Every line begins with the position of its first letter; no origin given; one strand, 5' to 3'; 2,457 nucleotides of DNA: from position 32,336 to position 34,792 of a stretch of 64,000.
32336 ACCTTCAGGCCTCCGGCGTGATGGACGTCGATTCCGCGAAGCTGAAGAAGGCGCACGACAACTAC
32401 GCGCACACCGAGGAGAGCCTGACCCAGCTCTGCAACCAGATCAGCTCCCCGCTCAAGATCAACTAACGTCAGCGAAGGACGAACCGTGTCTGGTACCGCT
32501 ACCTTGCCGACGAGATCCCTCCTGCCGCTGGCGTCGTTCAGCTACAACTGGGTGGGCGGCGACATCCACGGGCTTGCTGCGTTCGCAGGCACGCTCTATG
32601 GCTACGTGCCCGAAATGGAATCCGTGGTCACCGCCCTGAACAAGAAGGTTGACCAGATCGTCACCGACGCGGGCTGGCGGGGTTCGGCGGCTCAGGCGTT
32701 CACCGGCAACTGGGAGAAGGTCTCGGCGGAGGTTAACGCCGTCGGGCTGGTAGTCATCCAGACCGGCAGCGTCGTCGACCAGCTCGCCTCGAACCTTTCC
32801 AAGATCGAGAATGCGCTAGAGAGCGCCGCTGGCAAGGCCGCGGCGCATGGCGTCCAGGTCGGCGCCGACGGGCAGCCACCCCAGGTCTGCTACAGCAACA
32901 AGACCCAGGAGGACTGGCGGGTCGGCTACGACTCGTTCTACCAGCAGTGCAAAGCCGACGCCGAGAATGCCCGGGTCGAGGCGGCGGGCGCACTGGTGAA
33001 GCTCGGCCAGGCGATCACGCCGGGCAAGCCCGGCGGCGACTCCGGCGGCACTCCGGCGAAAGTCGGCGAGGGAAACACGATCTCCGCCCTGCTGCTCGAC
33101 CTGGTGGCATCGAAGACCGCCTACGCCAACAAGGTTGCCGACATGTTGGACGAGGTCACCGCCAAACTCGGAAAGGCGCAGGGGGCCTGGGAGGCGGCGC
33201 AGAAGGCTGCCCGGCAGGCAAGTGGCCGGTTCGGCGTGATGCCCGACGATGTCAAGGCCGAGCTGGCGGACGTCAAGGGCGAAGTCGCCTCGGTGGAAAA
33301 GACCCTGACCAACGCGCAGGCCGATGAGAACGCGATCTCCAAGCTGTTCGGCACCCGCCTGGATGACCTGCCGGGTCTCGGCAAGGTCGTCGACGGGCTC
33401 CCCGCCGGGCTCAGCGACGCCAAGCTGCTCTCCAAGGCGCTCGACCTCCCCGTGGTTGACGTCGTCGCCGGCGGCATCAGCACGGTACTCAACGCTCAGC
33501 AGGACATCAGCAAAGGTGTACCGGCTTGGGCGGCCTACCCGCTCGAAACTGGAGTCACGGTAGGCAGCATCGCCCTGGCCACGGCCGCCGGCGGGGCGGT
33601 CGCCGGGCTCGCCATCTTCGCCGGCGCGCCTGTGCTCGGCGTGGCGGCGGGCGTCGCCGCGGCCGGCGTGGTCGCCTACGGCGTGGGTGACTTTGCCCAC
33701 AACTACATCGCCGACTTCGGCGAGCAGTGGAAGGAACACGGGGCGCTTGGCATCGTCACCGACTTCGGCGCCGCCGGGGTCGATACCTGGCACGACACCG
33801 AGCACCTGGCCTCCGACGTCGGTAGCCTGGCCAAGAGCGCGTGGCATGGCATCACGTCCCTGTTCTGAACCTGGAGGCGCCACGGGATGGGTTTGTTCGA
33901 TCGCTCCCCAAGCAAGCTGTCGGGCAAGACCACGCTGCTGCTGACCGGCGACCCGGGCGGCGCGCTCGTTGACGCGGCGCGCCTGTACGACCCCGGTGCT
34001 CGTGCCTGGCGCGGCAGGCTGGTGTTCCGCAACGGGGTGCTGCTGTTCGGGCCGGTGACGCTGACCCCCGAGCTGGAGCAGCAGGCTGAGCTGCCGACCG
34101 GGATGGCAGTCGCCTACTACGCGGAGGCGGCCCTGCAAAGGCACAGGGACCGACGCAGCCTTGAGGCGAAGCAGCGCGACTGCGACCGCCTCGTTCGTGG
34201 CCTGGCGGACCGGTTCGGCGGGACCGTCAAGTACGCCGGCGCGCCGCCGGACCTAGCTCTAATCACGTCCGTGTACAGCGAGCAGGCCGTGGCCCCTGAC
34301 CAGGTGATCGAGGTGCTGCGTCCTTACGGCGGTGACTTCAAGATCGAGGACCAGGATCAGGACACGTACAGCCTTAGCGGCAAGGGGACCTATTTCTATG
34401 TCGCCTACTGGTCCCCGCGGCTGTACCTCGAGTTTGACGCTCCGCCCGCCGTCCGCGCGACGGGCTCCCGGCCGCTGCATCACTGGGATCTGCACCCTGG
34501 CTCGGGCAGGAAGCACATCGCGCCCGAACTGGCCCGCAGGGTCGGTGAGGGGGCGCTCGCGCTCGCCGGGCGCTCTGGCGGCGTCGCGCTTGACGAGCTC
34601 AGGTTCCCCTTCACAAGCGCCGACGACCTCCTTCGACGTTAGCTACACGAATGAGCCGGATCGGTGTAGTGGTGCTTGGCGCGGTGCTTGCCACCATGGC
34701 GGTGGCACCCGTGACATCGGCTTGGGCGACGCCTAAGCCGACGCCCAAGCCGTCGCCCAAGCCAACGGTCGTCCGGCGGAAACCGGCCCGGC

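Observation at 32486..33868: Candidate T7SS membrane-targeting effector: WXG-like head, long helical stalk, glycine-zipper C-terminus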

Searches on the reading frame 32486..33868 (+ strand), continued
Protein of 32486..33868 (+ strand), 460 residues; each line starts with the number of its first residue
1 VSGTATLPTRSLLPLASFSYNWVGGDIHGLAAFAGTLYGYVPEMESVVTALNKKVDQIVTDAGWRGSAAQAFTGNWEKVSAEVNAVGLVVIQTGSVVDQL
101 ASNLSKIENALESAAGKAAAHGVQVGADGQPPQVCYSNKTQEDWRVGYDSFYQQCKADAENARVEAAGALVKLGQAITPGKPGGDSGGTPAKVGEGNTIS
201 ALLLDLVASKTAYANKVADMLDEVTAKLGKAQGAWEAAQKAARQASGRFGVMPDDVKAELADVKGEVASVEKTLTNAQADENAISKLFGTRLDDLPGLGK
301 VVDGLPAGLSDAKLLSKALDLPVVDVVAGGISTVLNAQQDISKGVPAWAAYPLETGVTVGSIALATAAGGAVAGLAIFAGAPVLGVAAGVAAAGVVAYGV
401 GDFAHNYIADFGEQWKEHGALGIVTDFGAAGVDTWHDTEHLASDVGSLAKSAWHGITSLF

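Call 33: fold_search(model_id=the predicted structure, library=pdb)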
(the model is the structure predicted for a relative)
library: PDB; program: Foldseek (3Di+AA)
matches with E <= 10: 118; with E <= 0.001: 0
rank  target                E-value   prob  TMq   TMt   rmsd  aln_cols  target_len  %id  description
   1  5xfs_B                3.6e-01  0.95  0.21  0.46   7.6       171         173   15  Crystal structure of PE8-PPE15 in complex with EspG5 from M. tuberculosis (released 2017-08-30)
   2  3edv_A                3.7e-01  0.47  0.18  0.25  29.8       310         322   12  Crystal Structure of Repeats 14-16 of Beta2-Spectrin (released 2009-01-20)
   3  8qb8_A                6.9e-01  0.51  0.19  0.30  14.3       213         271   13  Lsp1 in native eisosome lattice bound to plasma membrane microdomain (released 2024-07-24)
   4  6vj5_B                7.9e-01  0.60  0.19  0.40   8.4       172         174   14  Structure of PE25-PPE41(A124L) in complex with EspG5 chaperone from the type VII (ESX-5) secretion system (released 2021-01-27)
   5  3edu                  1.0e+00  0.54  0.19  0.39  13.2       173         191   17  Crystal structure of the ankyrin-binding domain of human erythroid spectrin (released 2009-02-10)
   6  3plt_C                1.1e+00  0.41  0.20  0.35  13.9       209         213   14  Crystal structure of Lsp1 from Saccharomyces cerevisiae (released 2011-06-22)
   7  4w4k_B                1.3e+00  0.47  0.19  0.41   8.3       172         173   14  Crystal structure of a PE25-PPE41 heterodimer from a type VII secretion system of M. tuberculosis (released 2014-10-01)
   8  3edv_B                1.3e+00  0.21  0.18  0.24  27.7       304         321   14  Crystal Structure of Repeats 14-16 of Beta2-Spectrin (released 2009-01-20)
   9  8iyj_W4               1.3e+00  0.15  0.14  0.19  33.1       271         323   10  Cryo-EM structure of the 48-nm repeat doublet microtubule from mouse sperm (released 2023-07-05)
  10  8qb9_A                1.3e+00  0.28  0.20  0.32  15.6       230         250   12  Helical reconstruction of yeast eisosome protein Pil1 bound to membrane composed of lipid mixture -PIP2/+sterol (DOPC, (released 2024-07-24)
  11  9cpb_5V               1.5e+00  0.16  0.14  0.21  37.2       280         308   15  Atomic model of bovine Fallopian tube cilia doublet microtubule (48-nm periodicity) (released 2024-10-30)
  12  3nft                  1.9e+00  0.28  0.15  0.25  14.8       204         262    7  Near-atomic resolution analysis of BipD- A component of the type-III secretion system of Burkholderia pseudomallei (released 2010-07-14)
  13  4kxr_B                2.1e+00  0.33  0.18  0.40   9.5       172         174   15  Structure of the Mycobacterium tuberculosis type VII secretion system chaperone EspG5 in complex with PE25-PPE41 dimer (released 2014-05-28)
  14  2ixr                  2.2e+00  0.25  0.15  0.25  15.2       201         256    8  BipD of Burkholderia Pseudomallei (released 2006-11-02)
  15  8iyj_V7               2.4e+00  0.20  0.20  0.26  40.9       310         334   10  Cryo-EM structure of the 48-nm repeat doublet microtubule from mouse sperm (released 2023-07-05)
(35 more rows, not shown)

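Call 59: find_encoding_contigs(protein=P0270, flank=8000, max_places=3)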
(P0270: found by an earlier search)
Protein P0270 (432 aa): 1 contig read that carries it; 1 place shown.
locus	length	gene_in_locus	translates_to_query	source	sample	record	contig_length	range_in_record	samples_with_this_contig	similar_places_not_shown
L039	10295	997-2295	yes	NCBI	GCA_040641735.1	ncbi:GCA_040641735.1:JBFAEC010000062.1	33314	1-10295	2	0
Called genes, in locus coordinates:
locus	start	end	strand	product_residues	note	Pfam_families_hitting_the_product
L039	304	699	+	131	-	-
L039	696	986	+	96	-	PF19840:DUF6317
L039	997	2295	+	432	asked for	PF06013:WXG100 (weak)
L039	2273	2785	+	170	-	-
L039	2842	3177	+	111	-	-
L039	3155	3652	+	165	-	-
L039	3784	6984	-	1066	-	-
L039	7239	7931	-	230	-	-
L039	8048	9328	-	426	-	PF11203:EccE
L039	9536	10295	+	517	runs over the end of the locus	PF05108:T7SS_ESX1_EccB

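Call 77: search_solved_structures(query=A1, max_evalue=10)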
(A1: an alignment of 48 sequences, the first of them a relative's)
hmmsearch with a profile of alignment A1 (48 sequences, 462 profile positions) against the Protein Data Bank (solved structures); distinct sequences matched with E-value up to 10: 13.
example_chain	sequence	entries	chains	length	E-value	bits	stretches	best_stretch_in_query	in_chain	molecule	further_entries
2etd_A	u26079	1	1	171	0.049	16.1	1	203-312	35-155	lemA protein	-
3i2w_A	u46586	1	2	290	0.2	14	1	208-310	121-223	Syndapin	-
10fz_P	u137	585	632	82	0.31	13.4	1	150-210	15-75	Small ribosomal subunit protein bS16 | 30S ribosomal protein S16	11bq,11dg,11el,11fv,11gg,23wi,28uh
6q97_u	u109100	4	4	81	0.34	13.2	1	150-210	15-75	30S ribosomal protein S16 | Small ribosomal subunit protein bS16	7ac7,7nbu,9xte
4v5h_AP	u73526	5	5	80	0.35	13.2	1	150-210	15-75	30S RIBOSOMAL PROTEIN S16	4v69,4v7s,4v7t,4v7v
4v6y_AP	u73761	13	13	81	0.35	13.2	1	150-210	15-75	30S ribosomal protein S16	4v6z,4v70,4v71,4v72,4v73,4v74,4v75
6nqb_P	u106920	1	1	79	0.36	13.2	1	150-210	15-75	30S RIBOSOMAL PROTEIN bS16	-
4v4v_AP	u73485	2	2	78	0.36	13.2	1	150-210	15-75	30S ribosomal subunit protein S16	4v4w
7qgh_G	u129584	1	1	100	0.39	13.1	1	150-211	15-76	30S ribosomal protein S16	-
5me0_P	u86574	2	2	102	0.58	12.5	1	150-210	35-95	30S ribosomal protein S16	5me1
4jzl_A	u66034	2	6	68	2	10.7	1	254-289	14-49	B-cell receptor-associated protein 31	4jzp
8p0a_A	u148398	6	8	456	6.6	9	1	191-292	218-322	Structural maintenance of chromosomes protein 1A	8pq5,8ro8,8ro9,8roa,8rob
8ro6_A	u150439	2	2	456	6.6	9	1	191-292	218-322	Structural maintenance of chromosomes protein 1A (SMC1A)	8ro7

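Call 81: find_encoding_contigs(protein=P0271, flank=7000, max_places=2)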
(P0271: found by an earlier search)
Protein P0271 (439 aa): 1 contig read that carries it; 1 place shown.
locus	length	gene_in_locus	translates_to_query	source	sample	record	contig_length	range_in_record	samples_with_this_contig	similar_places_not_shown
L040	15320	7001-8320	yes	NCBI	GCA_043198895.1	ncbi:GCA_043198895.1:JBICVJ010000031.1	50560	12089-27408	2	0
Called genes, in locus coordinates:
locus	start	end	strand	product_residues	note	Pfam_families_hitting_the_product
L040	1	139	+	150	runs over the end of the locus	PF02033:RBFA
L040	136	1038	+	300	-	PF01509:TruB_N, PF16198:TruB_C_2, PF09142:TruB_C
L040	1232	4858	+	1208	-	PF13365:Trypsin_2 (weak)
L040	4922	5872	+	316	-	PF06574:FAD_syn, PF01687:Flavokinase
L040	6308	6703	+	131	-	-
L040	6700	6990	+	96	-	PF19840:DUF6317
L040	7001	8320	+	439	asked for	PF06013:WXG100 (weak)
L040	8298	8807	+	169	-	-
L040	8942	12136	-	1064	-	-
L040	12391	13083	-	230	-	-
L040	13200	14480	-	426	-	PF11203:EccE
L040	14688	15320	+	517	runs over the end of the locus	PF05108:T7SS_ESX1_EccB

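Call 82: find_encoding_contigs(protein=P0278, flank=7000, max_places=2)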
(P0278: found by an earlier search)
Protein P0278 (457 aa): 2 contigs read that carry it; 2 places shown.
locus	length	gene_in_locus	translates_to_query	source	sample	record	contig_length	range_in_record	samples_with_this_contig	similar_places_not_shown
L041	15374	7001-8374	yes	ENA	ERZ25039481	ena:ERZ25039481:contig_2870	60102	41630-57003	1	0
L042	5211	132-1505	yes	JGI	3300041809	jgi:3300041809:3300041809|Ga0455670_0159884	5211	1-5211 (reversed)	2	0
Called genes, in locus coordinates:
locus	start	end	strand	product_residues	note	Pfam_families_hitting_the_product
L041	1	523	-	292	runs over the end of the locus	PF12146:Hydrolase_4, PF00561:Abhydrolase_1, PF12697:Abhydrolase_6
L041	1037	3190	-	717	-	PF12799:LRR_4 (faint), PF25019:LRR_R13L1-DRL21 (faint), PF25013:LRR_Zer-1 (faint)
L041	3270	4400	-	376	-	PF22733:NNH1, PF05729:NACHT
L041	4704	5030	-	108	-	-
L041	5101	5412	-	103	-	-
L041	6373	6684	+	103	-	PF07179:SseB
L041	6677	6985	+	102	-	PF19840:DUF6317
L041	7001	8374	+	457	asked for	-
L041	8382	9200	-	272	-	-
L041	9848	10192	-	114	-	PF11774:Lsr2, PF23359:Lsr2_DNA-bd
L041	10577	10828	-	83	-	-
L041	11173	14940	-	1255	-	PF12770:CHAT, PF07719:TPR_2 (faint), PF00515:TPR_1 (faint), PF13424:TPR_12 (weak), PF17874:TPR_MalT (weak)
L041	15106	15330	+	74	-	-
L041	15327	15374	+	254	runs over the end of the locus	-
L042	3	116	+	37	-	?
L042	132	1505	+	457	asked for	-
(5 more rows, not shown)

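Call 83: find_encoding_contigs(protein=P0272, flank=7000, max_places=2)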
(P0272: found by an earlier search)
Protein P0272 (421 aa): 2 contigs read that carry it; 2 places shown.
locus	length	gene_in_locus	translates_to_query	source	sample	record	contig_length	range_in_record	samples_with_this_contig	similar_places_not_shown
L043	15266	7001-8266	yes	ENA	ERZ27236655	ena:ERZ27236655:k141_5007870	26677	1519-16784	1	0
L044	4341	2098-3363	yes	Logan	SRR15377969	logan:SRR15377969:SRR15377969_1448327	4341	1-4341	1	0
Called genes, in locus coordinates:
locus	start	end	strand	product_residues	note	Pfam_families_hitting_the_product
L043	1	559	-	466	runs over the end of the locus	PF00501:AMP-binding, PF13193:AMP-binding_C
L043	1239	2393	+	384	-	PF01663:Phosphodiest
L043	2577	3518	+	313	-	PF03631:Virul_fac_BrkB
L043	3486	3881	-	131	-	PF12680:SnoaL_2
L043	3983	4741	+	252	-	PF01048:PNP_UDP_1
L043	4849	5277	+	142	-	-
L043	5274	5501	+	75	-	-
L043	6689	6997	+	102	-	PF19840:DUF6317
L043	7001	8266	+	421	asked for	PF06013:WXG100 (weak)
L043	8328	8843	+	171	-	-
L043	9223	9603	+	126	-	PF00106:adh_short, PF13561:adh_short_C2, PF23441:SDR (weak)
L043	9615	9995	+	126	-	PF13474:SnoaL_3 (weak), PF14534:DUF4440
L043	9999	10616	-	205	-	PF00440:TetR_N, PF17918:TetR_C_15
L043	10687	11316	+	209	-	PF01243:PNPOx_N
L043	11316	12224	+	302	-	PF00111:Fer2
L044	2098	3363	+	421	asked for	PF06013:WXG100 (weak)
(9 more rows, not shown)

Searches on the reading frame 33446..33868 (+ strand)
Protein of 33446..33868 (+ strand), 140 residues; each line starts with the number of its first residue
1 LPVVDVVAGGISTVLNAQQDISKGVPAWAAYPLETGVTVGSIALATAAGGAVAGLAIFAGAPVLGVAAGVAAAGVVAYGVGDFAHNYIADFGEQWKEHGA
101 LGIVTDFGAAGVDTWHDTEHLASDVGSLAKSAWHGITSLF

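Call 56: search_protein_families(library=pfam, proteins=[window:33446-33868:+], max_evalue=10)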
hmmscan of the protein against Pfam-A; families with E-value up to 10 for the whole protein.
window:33446-33868:+ (140 aa): 0 families

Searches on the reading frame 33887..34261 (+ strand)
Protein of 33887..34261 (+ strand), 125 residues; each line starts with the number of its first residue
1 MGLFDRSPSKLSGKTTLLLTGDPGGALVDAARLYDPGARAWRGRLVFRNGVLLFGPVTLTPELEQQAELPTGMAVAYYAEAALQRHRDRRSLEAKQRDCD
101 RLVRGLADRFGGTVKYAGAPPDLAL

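Call 56: search_protein_families(library=pfam, proteins=[window:33887-34261:+], max_evalue=10)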
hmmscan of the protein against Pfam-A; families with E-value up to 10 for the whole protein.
window:33887-34261:+ (125 aa): 1 family
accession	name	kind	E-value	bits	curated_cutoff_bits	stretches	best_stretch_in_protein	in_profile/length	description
PF04287.17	DUF446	-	0.27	11.7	25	1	63-99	58-95/98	tRNA pseudouridine synthase C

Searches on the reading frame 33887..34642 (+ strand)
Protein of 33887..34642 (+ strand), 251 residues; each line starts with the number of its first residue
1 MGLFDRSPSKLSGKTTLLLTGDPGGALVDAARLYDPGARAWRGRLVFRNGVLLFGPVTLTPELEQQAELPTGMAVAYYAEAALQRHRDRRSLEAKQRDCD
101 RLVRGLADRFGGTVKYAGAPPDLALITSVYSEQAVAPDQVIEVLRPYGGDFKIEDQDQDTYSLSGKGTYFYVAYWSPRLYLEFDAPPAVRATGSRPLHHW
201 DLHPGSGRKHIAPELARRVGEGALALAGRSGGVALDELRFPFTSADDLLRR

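Call 3: search_protein_families(library=pfam, proteins=[window:33887-34642:+], max_evalue=0.1)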
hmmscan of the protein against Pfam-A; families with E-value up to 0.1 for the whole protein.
window:33887-34642:+ (251 aa): 0 families

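Call 4: search_protein_families(library=ncbifam, proteins=[window:33887-34642:+], max_evalue=0.1)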
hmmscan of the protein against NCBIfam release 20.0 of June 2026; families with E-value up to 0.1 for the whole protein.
window:33887-34642:+ (251 aa): 0 families

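Call 34: find_homologous_proteins(query=window:33887-34642:+, max_evalue=0.001)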
Query window:33887-34642:+ (251 aa): 237 proteins with E <= 0.001 among 6314 candidates; the best 120 are listed.
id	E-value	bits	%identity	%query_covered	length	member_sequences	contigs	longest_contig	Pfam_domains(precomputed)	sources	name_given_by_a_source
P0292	4.0e-159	546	96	100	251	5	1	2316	-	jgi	jgi:hypothetical protein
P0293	8.9e-140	482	85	100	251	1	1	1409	-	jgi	-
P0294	3.9e-138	477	85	100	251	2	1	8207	-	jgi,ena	-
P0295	1.6e-137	475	84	100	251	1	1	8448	-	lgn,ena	-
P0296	2.7e-136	471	84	100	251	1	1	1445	-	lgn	-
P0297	3.2e-136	471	85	100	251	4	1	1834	-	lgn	-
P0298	4.6e-136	470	85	99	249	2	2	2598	-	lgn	-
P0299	5.2e-133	460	84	100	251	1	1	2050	-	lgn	-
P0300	7.0e-132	457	82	99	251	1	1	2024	-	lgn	-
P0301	1.2e-131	456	84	100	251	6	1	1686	-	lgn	-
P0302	1.3e-130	452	82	100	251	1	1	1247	-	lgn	-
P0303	3.5e-129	448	81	100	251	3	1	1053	-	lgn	-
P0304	6.5e-127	440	79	100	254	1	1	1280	-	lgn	-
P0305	1.4e-124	433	79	100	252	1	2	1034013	-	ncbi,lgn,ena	-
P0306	1.1e-123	430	78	100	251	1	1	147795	-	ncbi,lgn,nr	ncbi:MAG TPA: hypothetical protein VFQ44_23670 [Streptosporangiaceae bacterium]|nr:hypothetical prot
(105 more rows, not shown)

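Call 35: search_solved_structures(query=window:33887-34642:+, max_evalue=10)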
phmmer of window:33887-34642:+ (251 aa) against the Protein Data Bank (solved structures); distinct sequences matched with E-value up to 10: 1.
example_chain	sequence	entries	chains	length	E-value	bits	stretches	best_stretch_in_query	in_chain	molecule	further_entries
7zzk_A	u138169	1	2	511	0.29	13.8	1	116-163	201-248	N-acetyl-D-hexosamine oxidase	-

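Call 45: predict_structure(alignment_id=A2)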
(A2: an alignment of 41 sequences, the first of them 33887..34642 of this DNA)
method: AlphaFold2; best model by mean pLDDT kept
length: 251 residues; sequences in the alignment: 41
mean_pLDDT: 89.4   pTM: 0.87
mean pLDDT of the five models: 89.4, 89.2, 87.7, 85.0, 83.4
residues with pLDDT >= 90: 169; 70-90: 62; 50-70: 18; < 50: 2
segments of 3 or more residues with pLDDT < 50: none
pLDDT, mean of each block of 10 residues (from residue 1): 58 92 94 93 89 92 87 93 70 88 95 92 92 95 97 96 94 95 84 77 88 94 98 95 89 68
secondary structure, 60 per line:
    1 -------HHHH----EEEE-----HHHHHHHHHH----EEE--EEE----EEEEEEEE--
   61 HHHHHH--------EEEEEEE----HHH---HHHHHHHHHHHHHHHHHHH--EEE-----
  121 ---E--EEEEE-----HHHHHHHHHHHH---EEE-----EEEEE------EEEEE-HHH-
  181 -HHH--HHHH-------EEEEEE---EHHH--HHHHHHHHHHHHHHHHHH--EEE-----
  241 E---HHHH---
elements in order: H8-11 E16-19 H25-34 E39-41 E44-46 E51-58 H61-66 E75-81 H92-110 E113-115 E127-131 H137-148 E152-154 E160-164 E171-175 H187-190 E198-203 H213-230 E233-235 H245-248

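Call 48: fold_search(model_id=the predicted structure, library=pdb)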
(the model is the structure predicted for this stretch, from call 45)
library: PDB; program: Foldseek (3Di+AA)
matches with E <= 10: 459; with E <= 0.001: 0
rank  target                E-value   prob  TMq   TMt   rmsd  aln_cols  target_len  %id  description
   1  9a5b_B                2.8e-03  0.80  0.22  0.08  18.2       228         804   13  Integrative model of SYFA-SYFB by crosslinking MS and deep learning (released 2024-09-18)
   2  1y2f                  3.7e-03  0.99  0.29  0.45   8.2       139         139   15  Crystal Structure of ZipA with an inhibitor (released 2005-03-01)
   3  1f46_B                8.3e-03  0.96  0.27  0.41   7.0       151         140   15  THE BACTERIAL CELL-DIVISION PROTEIN ZIPA AND ITS INTERACTION WITH AN FTSZ FRAGMENT REVEALED BY X-RAY CRYSTALLOGRAPHY (released 2001-06-13)
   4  1f47_B                9.3e-03  0.95  0.27  0.40   8.6       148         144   18  THE BACTERIAL CELL-DIVISION PROTEIN ZIPA AND ITS INTERACTION WITH AN FTSZ FRAGMENT REVEALED BY X-RAY CRYSTALLOGRAPHY (released 2001-06-13)
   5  3c6k_D                1.0e-02  0.99  0.26  0.20   5.6       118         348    8  Crystal structure of human spermine synthase in complex with spermidine and 5-methylthioadenosine (released 2008-02-19)
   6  4p71_A                1.3e-02  0.47  0.21  0.08  17.2       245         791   15  Apo PheRS from P. aeuriginosa (released 2014-06-25)
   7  6yji_B                1.6e-02  0.41  0.25  0.15  18.5       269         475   10  Structure of FgCelDH7C (released 2021-03-03)
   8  2wdw_A                1.8e-02  0.35  0.24  0.14  18.1       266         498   12  The Native Crystal Structure of the Primary Hexose Oxidase (Dbv29) in Antibiotic A40926 Biosynthesis (released 2010-04-07)
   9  1f46_A                2.1e-02  0.95  0.28  0.44   8.2       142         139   13  THE BACTERIAL CELL-DIVISION PROTEIN ZIPA AND ITS INTERACTION WITH AN FTSZ FRAGMENT REVEALED BY X-RAY CRYSTALLOGRAPHY (released 2001-06-13)
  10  7db8_B                2.6e-02  0.41  0.21  0.08  17.1       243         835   12  Crystal structure of Mycobacterium tuberculosis phenylalanyl-tRNA synthetase in complex with compound PF-3845 (released 2021-01-13)
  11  1s1j_A                2.7e-02  0.89  0.27  0.42   8.4       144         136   17  Crystal Structure of ZipA in complex with indoloquinolizin inhibitor 1 (released 2004-05-04)
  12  7db7_B                3.7e-02  0.41  0.22  0.08  17.5       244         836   11  Crystal structure of Mycobacterium tuberculosis phenylalanyl-tRNA synthetase in complex with compound GDI05-001 (released 2021-01-13)
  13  1y2g_A                3.9e-02  0.84  0.27  0.43   8.3       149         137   16  Crystal STructure of ZipA in complex with an inhibitor (released 2005-03-01)
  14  1mhm_A                3.9e-02  0.28  0.19  0.19  14.3       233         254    8  Crystal structure of S-adenosylmethionine decarboxylase from potato (released 2002-12-11)
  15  7ka0_B                4.1e-02  0.41  0.22  0.08  16.4       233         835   11  Crystal structure of the complex of M. tuberculosis PheRS with cognate precursor tRNA and phenylalanine (released 2021-05-12)
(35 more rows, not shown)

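Call 55: search_solved_structures(query=A2, max_evalue=10)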
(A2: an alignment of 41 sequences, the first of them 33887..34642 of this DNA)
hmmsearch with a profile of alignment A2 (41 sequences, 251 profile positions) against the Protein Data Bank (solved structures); distinct sequences matched with E-value up to 10: 4.
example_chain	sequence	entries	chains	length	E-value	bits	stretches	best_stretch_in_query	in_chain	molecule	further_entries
8pjw_A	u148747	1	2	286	0.00015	24.6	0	19-43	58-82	SAKe6FE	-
10lk_Y1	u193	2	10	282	0.087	15.5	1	88-180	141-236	FlaA2 associated protein 2 | LIC_12075 protein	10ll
1lem_A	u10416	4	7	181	0.76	12.4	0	147-219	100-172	LECTIN | LENTIL LECTIN | LENTIL LECTIN (ALPHA CHAIN)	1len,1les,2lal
9d5n_CM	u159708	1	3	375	1.5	11.4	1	182-235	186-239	Nucleoside diphosphate kinase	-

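Call 56: search_protein_families(library=pfam, proteins=[window:33887-34642:+], max_evalue=10)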
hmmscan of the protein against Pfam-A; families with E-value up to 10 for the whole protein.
window:33887-34642:+ (251 aa): 0 families
